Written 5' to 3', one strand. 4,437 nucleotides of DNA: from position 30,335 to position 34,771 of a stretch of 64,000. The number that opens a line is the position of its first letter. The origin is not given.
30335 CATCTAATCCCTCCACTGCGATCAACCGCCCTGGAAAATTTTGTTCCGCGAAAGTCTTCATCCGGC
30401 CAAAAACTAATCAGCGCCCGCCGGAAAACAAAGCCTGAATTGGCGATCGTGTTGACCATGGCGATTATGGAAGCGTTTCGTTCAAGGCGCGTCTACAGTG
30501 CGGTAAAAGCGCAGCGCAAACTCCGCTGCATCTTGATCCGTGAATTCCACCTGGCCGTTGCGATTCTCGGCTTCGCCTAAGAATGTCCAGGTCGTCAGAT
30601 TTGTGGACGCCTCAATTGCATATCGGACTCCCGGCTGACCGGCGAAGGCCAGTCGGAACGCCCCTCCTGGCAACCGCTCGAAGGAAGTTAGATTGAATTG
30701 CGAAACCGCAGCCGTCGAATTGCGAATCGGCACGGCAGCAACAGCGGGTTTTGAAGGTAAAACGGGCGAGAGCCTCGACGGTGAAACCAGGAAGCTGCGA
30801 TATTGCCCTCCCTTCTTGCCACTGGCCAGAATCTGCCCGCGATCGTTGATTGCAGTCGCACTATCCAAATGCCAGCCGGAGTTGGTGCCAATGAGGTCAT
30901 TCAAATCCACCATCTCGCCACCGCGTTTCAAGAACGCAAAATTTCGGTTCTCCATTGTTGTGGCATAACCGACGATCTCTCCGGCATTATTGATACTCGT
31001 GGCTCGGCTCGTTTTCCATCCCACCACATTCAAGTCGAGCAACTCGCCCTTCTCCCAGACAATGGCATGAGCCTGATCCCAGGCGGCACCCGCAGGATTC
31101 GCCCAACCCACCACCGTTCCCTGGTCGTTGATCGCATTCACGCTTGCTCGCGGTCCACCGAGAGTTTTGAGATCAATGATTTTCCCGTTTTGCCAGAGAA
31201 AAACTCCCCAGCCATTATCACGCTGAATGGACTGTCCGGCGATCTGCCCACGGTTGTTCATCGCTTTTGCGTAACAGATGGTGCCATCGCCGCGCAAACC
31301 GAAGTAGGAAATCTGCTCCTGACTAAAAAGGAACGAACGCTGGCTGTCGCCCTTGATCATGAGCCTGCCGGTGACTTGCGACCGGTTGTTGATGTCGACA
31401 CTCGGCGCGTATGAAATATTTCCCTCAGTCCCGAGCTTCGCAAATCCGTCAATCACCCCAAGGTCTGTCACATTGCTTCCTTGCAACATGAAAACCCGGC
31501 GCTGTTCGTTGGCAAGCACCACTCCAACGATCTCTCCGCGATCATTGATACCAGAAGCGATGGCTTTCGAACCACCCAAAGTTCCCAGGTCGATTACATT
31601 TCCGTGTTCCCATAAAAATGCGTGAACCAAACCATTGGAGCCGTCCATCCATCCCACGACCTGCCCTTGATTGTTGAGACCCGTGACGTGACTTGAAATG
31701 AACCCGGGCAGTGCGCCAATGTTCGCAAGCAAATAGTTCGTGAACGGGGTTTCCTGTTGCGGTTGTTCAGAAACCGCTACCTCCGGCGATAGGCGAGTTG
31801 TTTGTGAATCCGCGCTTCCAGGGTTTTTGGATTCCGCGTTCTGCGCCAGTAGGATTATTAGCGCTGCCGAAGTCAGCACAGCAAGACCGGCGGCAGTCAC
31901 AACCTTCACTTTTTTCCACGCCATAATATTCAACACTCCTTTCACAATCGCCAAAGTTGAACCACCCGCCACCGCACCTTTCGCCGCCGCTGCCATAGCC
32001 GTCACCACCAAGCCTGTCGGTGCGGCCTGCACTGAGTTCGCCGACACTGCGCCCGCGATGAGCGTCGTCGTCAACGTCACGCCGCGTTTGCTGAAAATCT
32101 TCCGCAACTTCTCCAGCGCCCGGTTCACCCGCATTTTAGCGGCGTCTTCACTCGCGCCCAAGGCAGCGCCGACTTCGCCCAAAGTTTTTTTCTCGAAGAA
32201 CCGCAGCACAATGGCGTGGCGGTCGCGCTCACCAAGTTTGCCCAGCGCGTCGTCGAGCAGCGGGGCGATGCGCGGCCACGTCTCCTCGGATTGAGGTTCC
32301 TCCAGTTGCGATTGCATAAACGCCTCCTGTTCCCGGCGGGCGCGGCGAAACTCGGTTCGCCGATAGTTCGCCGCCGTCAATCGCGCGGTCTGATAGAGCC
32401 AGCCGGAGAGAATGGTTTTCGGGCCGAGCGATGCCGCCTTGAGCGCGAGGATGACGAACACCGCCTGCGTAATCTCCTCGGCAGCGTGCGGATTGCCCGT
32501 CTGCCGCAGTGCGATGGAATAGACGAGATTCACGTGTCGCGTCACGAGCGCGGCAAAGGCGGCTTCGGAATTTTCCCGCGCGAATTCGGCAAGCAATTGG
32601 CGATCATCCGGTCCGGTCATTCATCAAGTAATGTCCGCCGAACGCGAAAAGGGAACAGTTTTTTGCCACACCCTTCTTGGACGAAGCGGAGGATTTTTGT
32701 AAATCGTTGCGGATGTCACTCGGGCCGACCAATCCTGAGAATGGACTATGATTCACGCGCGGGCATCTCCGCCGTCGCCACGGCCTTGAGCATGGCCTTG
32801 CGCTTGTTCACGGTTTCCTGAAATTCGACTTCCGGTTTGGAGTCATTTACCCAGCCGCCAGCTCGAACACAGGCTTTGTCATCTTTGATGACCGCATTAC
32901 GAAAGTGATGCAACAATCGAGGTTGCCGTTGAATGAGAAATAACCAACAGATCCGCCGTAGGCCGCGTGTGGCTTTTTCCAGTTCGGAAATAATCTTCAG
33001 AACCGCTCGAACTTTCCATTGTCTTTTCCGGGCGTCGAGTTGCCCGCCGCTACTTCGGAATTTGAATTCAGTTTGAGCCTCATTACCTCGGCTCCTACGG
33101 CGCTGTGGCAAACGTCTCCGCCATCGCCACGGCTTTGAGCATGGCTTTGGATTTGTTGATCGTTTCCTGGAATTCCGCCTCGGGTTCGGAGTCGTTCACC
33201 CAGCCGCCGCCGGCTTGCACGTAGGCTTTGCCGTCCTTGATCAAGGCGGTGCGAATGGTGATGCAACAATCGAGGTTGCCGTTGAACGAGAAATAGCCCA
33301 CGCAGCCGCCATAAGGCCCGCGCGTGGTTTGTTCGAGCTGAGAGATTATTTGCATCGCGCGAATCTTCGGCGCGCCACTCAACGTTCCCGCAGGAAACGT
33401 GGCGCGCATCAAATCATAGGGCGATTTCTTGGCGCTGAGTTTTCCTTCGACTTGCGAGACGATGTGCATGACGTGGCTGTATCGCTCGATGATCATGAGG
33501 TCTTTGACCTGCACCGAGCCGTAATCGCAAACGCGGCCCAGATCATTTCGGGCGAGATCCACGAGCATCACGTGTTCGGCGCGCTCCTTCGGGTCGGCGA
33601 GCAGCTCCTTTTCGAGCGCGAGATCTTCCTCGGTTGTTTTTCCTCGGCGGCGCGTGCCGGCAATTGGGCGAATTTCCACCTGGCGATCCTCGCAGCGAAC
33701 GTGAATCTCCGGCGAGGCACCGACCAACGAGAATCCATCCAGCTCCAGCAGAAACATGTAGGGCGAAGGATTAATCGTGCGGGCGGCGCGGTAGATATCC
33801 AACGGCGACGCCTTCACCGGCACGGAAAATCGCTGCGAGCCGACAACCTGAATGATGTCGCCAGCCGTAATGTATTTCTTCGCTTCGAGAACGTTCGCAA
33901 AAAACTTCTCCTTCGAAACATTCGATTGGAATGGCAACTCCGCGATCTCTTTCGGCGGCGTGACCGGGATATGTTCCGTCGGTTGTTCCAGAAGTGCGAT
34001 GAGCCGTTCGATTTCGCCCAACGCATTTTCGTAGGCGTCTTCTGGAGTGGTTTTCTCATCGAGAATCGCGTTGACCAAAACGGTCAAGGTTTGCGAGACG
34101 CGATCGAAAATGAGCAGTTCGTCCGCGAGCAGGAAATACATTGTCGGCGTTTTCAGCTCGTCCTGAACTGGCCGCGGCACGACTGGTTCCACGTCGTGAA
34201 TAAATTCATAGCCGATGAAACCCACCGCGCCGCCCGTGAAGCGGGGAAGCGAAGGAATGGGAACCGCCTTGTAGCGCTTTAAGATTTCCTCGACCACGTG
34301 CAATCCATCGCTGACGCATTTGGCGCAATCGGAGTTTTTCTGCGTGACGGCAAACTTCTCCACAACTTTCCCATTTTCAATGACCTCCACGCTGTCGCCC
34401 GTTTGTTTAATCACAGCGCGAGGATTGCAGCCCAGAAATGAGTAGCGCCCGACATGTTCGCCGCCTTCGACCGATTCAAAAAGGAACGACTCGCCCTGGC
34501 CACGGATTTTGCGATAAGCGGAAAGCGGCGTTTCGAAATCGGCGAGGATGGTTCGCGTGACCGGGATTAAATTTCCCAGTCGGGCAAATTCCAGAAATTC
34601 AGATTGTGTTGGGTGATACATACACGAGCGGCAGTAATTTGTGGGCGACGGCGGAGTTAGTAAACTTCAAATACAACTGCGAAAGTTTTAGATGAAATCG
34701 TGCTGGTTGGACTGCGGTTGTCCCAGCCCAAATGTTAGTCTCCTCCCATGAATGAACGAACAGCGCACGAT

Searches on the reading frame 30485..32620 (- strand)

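Call 89: search_protein_families(library=pfam, proteins=[window:30485-32620:-], max_evalue=0.001)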
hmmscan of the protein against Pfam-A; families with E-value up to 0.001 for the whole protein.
window:30485-32620:- (712 aa): 4 families
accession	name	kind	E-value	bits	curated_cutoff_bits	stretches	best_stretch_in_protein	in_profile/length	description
PF04545.22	Sigma70_r4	-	7e-13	48.3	24.1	1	125-174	1-50/50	Sigma-70, region 4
PF04542.20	Sigma70_r2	-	3.6e-10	39.9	24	1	25-90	1-68/71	Sigma-70 region 2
PF11949.14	DUF3466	-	4.5e-08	32.5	25.1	1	534-599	432-525/609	Protein of unknown function (DUF3466)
PF08281.18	Sigma70_r4_2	-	1.1e-07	31.8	25.7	1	122-172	4-54/54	Sigma-70, region 4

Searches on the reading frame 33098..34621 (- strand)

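Call 89: search_protein_families(library=pfam, proteins=[window:33098-34621:-], max_evalue=0.001)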
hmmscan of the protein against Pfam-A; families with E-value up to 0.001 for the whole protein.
window:33098-34621:- (508 aa): 2 families
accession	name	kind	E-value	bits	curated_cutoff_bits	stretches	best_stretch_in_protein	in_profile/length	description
PF00425.24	Chorismate_bind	-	2.6e-91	306.2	27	1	237-490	2-257/257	chorismate binding enzyme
PF04715.19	Anth_synt_I_N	-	7.2e-37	127.2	23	1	29-181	2-140/140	Anthranilate synthase component I, N terminal region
